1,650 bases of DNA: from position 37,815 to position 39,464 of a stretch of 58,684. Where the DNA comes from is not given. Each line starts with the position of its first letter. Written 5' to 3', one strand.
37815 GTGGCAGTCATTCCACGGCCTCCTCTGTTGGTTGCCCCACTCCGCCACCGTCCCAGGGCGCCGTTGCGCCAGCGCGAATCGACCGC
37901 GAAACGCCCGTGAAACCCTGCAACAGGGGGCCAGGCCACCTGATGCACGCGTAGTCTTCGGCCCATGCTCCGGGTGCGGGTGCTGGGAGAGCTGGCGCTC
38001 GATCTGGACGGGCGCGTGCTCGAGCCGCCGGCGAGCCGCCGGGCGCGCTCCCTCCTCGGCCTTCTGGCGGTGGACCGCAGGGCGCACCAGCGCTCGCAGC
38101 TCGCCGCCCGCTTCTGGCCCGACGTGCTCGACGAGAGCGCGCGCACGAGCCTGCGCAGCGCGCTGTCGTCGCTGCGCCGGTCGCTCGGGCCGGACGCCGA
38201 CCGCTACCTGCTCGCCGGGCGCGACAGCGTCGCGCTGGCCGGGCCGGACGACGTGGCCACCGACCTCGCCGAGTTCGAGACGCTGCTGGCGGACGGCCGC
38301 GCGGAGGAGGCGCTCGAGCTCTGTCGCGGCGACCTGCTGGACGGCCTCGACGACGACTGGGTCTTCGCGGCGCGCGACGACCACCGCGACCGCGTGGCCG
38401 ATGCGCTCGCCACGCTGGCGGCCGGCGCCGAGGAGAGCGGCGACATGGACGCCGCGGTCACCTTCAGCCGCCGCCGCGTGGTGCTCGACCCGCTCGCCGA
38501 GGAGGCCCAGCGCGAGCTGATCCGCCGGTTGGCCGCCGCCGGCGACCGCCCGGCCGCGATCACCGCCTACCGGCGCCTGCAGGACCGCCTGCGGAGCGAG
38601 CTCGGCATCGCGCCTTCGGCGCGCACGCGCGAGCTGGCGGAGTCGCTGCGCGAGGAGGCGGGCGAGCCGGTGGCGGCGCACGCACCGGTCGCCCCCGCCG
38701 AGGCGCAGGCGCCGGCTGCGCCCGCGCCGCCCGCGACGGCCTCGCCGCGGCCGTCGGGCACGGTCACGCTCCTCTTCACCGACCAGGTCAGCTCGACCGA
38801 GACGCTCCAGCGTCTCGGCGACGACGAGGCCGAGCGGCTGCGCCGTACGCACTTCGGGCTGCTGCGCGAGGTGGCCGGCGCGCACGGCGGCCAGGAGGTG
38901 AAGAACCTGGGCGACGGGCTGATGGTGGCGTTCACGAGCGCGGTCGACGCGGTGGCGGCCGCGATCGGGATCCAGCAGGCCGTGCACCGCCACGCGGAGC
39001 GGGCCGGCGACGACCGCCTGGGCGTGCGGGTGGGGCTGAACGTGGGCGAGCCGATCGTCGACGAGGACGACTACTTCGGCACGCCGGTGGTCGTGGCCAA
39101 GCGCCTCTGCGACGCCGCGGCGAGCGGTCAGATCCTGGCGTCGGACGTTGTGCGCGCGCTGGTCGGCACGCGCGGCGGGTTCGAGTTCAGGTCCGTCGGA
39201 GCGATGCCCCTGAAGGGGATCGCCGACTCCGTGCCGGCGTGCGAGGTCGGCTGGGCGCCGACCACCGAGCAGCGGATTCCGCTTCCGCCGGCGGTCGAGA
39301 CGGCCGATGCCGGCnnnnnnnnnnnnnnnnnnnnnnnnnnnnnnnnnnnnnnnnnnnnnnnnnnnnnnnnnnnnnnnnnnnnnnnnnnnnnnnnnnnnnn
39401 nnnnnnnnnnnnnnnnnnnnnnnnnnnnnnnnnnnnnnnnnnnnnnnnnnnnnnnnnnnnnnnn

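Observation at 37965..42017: AfsR-like SARP regulator with a class III nucleotidyl cyclase domain inserted between the BTAD and the STAND ATPase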

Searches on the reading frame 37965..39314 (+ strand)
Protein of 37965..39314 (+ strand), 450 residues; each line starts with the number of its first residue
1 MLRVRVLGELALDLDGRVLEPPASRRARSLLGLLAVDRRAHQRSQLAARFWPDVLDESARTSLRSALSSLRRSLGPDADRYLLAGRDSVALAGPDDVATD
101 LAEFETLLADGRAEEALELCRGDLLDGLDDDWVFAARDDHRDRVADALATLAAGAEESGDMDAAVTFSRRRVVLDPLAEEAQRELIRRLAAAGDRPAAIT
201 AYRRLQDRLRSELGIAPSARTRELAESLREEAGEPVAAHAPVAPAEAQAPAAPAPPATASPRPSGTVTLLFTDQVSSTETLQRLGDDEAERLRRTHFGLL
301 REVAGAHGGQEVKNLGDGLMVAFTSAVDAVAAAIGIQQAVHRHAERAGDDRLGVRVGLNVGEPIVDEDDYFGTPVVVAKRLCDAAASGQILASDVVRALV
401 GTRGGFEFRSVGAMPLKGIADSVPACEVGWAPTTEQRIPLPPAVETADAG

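Call 57: search_protein_representatives(protein=window:37965-39314:+)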
Query: 450 residues. Proteins with E-value up to 0.001 (for the whole library): 96775; up to 1e-10: 39073; up to 1e-30: 1819. The best 150 are listed.
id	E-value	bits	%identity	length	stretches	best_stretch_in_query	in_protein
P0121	1.2e-243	825.3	89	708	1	1-450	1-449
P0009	2.3e-207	705.8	78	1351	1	1-448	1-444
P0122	3.0e-175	600.0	69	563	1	1-445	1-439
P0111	3.4e-171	586.6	61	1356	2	1-443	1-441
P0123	1.0e-159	548.8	68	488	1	1-444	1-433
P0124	9.6e-152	522.5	62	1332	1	1-447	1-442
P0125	7.8e-130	450.4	59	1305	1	1-446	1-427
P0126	3.3e-127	441.7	84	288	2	187-417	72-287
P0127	1.1e-115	403.7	56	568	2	2-239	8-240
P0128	3.2e-113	395.6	54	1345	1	2-445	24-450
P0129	3.5e-95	336.2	54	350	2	261-434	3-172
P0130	1.5e-87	311.1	53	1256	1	102-445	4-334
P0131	2.6e-86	307.0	51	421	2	244-431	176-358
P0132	1.9e-83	297.6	66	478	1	162-426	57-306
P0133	5.2e-81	289.5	79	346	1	1-224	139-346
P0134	9.2e-77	275.5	41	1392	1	3-447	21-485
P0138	1.5e-73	265.0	44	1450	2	1-403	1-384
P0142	5.5e-69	249.9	44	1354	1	2-444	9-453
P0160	7.0e-65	236.4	49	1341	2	264-433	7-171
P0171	7.2e-63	229.8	43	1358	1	23-448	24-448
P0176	5.5e-62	226.9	41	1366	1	4-444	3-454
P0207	9.5e-59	216.2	43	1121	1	5-448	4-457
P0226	6.1e-58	213.5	44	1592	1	2-443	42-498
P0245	7.5e-57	209.9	43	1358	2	263-436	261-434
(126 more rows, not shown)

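Call 59: list_cluster_members(proteins=[P0134, P0138, P0142, P0171, P0245, P0207, P0128, P0160, P0176, P0226])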
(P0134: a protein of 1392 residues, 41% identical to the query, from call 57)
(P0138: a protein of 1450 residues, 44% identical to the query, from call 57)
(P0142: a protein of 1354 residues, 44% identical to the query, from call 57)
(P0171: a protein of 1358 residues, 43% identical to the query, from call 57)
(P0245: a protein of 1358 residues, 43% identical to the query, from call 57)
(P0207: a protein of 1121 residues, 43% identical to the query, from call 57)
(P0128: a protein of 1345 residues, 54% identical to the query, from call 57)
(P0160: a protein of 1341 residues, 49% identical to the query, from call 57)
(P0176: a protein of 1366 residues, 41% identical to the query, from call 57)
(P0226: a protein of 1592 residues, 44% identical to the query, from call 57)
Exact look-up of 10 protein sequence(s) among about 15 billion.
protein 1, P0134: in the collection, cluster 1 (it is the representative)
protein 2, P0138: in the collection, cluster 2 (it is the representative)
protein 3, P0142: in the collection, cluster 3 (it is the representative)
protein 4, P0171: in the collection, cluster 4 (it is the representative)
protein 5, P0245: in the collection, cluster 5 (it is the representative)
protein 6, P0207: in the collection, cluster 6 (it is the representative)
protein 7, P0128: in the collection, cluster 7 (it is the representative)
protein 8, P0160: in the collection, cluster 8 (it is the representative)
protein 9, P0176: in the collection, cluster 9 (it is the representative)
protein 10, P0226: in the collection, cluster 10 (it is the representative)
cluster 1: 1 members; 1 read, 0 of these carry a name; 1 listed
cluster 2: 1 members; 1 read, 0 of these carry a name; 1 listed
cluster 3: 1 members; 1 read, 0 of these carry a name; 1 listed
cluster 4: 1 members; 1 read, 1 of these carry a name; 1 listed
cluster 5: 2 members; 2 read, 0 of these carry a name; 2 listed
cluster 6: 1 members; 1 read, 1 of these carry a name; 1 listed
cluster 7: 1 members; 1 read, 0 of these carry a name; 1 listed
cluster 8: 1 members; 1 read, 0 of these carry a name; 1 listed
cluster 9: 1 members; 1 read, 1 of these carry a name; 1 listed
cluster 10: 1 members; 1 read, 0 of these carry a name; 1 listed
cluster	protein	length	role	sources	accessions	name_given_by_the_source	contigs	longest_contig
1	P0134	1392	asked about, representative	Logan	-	-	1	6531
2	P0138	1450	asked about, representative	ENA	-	-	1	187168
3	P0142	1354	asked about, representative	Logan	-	-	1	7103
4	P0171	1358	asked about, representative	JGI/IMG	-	class 3 adenylate cyclase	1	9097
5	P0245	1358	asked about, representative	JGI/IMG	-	-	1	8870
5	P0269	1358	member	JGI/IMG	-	-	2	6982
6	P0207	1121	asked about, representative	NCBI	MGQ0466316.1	MAG: BTAD domain-containing putative transcriptional regulator [Sporichthyaceae bacterium]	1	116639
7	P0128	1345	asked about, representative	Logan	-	-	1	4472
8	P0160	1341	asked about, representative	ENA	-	-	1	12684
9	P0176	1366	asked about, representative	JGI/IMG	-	DNA-binding SARP family transcriptional activator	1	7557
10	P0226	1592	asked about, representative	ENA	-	-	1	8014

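Call 60: predict_structure(alignment_id=A2)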
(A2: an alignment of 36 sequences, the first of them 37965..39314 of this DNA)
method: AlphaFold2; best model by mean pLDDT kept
length: 450 residues; sequences in the alignment: 36
mean_pLDDT: 80.3   pTM: 0.56
mean pLDDT of the five models: 80.3, 76.6, 74.4, 72.0, 63.9
residues with pLDDT >= 90: 197; 70-90: 152; 50-70: 49; < 50: 52
segments of 3 or more residues with pLDDT < 50: 234-261, 432-450
pLDDT, mean of each block of 10 residues (from residue 1): 96 96 94 96 91 76 93 96 96 97 95 92 90 92 95 97 98 94 98 97 94 86 94 47 34 36 68 68 71 79 82 75 84 82 78 85 59 75 85 74 61 66 71 44 40
secondary structure, 60 per line:
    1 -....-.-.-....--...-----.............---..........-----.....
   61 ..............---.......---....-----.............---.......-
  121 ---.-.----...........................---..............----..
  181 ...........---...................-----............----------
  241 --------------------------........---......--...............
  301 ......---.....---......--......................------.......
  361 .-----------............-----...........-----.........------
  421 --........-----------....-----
elements in order: E2-5 E11-14 E17-19 H25-37 H43-50 H56-74 H78-81 E82-84 E88-91 E97-99 H100-109 H113-119 H131-157 H161-174 H179-191 H195-213 H219-230 E267-274 H278-283 H286-306 E310-314 E318-323 H326-347 E354-361 H373-384 E390-393 H394-400 E406-414 E423-430 H442-445

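Call 62: find_encoding_contigs(protein=P0138, flank=6000, max_places=2)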
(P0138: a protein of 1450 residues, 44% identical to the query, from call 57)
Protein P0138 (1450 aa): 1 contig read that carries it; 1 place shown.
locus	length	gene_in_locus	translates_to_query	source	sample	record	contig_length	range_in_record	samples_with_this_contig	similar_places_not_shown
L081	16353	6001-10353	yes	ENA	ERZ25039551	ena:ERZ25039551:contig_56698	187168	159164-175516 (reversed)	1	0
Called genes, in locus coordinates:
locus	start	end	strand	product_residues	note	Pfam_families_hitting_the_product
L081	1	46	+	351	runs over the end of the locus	PF01663:Phosphodiest (weak)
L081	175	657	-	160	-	-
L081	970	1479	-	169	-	PF19853:DUF6328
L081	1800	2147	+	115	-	-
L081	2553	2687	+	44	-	-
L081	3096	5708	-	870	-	PF00486:Trans_reg_C, PF03704:BTAD, PF00211:Guanylate_cyc, PF13191:AAA_16, PF13401:AAA_22 (weak)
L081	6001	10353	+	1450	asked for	PF03704:BTAD, PF13424:TPR_12 (faint), PF00211:Guanylate_cyc, PF13191:AAA_16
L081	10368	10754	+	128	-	-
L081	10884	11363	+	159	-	-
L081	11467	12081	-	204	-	PF12802:MarR_2, PF01047:MarR (weak)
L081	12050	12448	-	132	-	PF11528:DUF3224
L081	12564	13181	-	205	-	-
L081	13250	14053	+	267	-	-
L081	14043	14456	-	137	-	-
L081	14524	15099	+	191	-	PF00440:TetR_N, PF16925:TetR_C_13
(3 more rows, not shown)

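Call 63: fold_search(model_id=the predicted structure, library=pdb)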
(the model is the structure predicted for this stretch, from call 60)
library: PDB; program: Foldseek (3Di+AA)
matches with E <= 10: 1654; with E <= 0.001: 167
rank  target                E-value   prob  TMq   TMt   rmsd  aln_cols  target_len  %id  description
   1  4wp8_B                1.2e-12  1.00  0.35  0.90   2.1       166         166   34  Crystal structure of Adenylyl cyclase Ma1120 from Mycobacterium Avium in complex with 2'5'-DD-3'-ATP and Manganese ion (released 2015-09-02)
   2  4wp8_A                2.3e-12  1.00  0.34  0.89   2.1       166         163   34  Crystal structure of Adenylyl cyclase Ma1120 from Mycobacterium Avium in complex with 2'5'-DD-3'-ATP and Manganese ion (released 2015-09-02)
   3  4wp3_F                5.3e-12  1.00  0.33  0.77   2.8       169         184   33  Crystal Structure of Adenylyl cyclase from Mycobacterium avium Ma1120 wild type (released 2015-09-02)
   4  5d0h_A                1.0e-11  1.00  0.34  0.91   2.0       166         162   31  Crystal Structure of triple mutant (KDA to EGY) of an adenylyl cyclase Ma1120 from Mycobacterium avium in complex with (released 2016-08-10)
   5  5d0h_B                1.1e-11  1.00  0.34  0.93   1.7       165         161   32  Crystal Structure of triple mutant (KDA to EGY) of an adenylyl cyclase Ma1120 from Mycobacterium avium in complex with (released 2016-08-10)
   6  5d0e_B                1.1e-11  1.00  0.35  0.92   2.0       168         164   33  Crystal Structure of an adenylyl cyclase Ma1120-Cat in complex with GTP and calcium from Mycobacterium avium (released 2016-08-10)
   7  4wp9_A                1.1e-11  1.00  0.33  0.86   2.5       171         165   34  Crystal structure of Adenylyl cyclase MA1120 from Mycobacterium Avium bound to 2'5'-DD-3'-ATP, Calcium and Magnesium i (released 2015-09-02)
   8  5d0e_A                1.5e-11  1.00  0.34  0.90   2.1       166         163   32  Crystal Structure of an adenylyl cyclase Ma1120-Cat in complex with GTP and calcium from Mycobacterium avium (released 2016-08-10)
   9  4wp3_C                1.5e-11  1.00  0.34  0.78   2.6       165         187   34  Crystal Structure of Adenylyl cyclase from Mycobacterium avium Ma1120 wild type (released 2015-09-02)
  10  5d0g_A                2.0e-11  1.00  0.34  0.91   2.0       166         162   32  Crystal structure of triple mutant (KDA to EGY) of adenylyl cyclase Ma1120 from Mycobacterium avium in complex with GT (released 2016-08-10)
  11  4wpa_A                2.3e-11  1.00  0.33  0.92   2.0       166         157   32  Crystal structure of Adenylyl cyclase Ma1120 from Mycobacterium Avium bound to Pyrophosphate and Calcium (released 2015-09-02)
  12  4wpa_B                3.5e-11  1.00  0.33  0.89   2.2       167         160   34  Crystal structure of Adenylyl cyclase Ma1120 from Mycobacterium Avium bound to Pyrophosphate and Calcium (released 2015-09-02)
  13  4wp3_B                4.8e-11  1.00  0.32  0.79   4.2       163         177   34  Crystal Structure of Adenylyl cyclase from Mycobacterium avium Ma1120 wild type (released 2015-09-02)
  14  2ff4_A                5.0e-11  1.00  0.43  0.50   5.2       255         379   26  Mycobacterium tuberculosis EmbR in complex with low affinity phosphopeptide (released 2006-01-24)
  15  8k60_J                5.3e-11  1.00  0.44  0.76   3.2       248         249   23  Cryo-EM structure of Streptomyces coelicolor transcription initiation complex with the global transcription factor Afs (released 2024-07-31)
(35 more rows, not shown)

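Call 91: find_encoding_contigs(protein=P0207, flank=5000, max_places=1)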
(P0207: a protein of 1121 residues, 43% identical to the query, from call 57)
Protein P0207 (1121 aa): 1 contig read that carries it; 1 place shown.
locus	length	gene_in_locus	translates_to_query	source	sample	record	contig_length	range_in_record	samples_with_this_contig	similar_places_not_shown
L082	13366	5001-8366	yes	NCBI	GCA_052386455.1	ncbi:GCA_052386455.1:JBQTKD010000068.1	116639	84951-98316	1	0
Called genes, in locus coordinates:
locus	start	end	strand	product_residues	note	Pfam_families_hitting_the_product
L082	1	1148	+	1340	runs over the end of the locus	PF00486:Trans_reg_C, PF03704:BTAD, PF00211:Guanylate_cyc, PF13191:AAA_16, PF13401:AAA_22 (faint)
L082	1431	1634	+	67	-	PF09957:VapB_antitoxin (weak)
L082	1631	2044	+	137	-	PF01850:PIN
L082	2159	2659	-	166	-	PF18678:AOC_like (weak)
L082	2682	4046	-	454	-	PF00144:Beta-lactamase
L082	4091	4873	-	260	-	PF13489:Methyltransf_23, PF08704:GCD14 (weak), PF08241:Methyltransf_11, PF08242:Methyltransf_12, PF13649:Methyltransf_25, PF13847:Methyltransf_31 (weak)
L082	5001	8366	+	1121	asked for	PF00486:Trans_reg_C, PF03704:BTAD, PF00211:Guanylate_cyc, PF13191:AAA_16, PF13401:AAA_22 (weak)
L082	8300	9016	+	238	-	PF07721:TPR_4 (faint)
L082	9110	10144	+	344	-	PF03631:Virul_fac_BrkB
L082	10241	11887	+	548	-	PF00174:Oxidored_molyb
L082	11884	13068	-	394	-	PF01590:GAF, PF13185:GAF_2, PF00196:GerE, PF04545:Sigma70_r4 (weak)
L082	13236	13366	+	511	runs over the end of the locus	PF00890:FAD_binding_2 (faint), PF01266:DAO (faint), PF01494:FAD_binding_3, PF12831:FAD_oxidored (faint)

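Call 92: find_encoding_contigs(protein=P0171, flank=5000, max_places=1)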
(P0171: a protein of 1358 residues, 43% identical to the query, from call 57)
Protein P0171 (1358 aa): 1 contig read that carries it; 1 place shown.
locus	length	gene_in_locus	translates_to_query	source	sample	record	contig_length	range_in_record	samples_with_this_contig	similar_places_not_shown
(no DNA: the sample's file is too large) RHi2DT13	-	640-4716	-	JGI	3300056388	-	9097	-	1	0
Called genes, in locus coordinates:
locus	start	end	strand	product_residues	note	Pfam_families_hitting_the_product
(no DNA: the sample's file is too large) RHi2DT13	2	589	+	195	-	?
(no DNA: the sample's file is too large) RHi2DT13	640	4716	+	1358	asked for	PF03704:BTAD, PF00211:Guanylate_cyc, PF10923:BrxC_BrxD (faint), PF13191:AAA_16, PF25199:nSTAND_NTPase5 (weak), PF13401:AAA_22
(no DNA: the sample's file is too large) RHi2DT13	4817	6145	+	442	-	PF01565:FAD_binding_4, PF08031:BBE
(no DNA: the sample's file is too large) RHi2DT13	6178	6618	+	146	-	-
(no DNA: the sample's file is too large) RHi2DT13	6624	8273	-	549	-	PF00501:AMP-binding, PF13193:AMP-binding_C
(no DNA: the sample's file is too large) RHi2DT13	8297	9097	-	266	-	?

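Call 93: find_encoding_contigs(protein=P0142, flank=5000, max_places=1)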
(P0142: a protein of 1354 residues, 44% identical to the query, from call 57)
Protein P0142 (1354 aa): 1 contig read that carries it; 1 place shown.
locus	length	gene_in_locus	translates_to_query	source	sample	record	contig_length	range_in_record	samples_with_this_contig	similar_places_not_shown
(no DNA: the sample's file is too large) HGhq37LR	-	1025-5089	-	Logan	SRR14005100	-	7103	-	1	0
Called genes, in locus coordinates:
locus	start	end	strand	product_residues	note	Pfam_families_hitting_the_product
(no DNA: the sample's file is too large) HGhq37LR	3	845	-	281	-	?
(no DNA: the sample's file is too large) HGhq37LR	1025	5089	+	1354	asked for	PF03704:BTAD, PF00211:Guanylate_cyc, PF13191:AAA_16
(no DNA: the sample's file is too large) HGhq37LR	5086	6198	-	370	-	PF00082:Peptidase_S8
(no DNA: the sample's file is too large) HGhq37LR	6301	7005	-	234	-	PF00702:Hydrolase, PF13419:HAD_2, PF13242:Hydrolase_like (weak)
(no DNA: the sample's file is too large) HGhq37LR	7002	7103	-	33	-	?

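Call 94: find_encoding_contigs(protein=P0226, flank=5000, max_places=1)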
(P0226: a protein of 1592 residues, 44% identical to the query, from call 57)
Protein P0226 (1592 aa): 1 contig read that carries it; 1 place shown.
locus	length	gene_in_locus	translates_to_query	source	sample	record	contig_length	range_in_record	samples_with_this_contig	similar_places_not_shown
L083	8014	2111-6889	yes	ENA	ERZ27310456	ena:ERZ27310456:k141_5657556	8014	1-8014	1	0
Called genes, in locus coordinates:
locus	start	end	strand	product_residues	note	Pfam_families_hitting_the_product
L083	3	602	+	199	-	?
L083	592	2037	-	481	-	PF03109:ABC1, PF27536:UbiB_helical (weak)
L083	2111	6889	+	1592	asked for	PF00486:Trans_reg_C, PF03704:BTAD, PF13424:TPR_12 (faint), PF00211:Guanylate_cyc, PF13191:AAA_16, PF13401:AAA_22 (weak), PF20720:nSTAND3 (faint)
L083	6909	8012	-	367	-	?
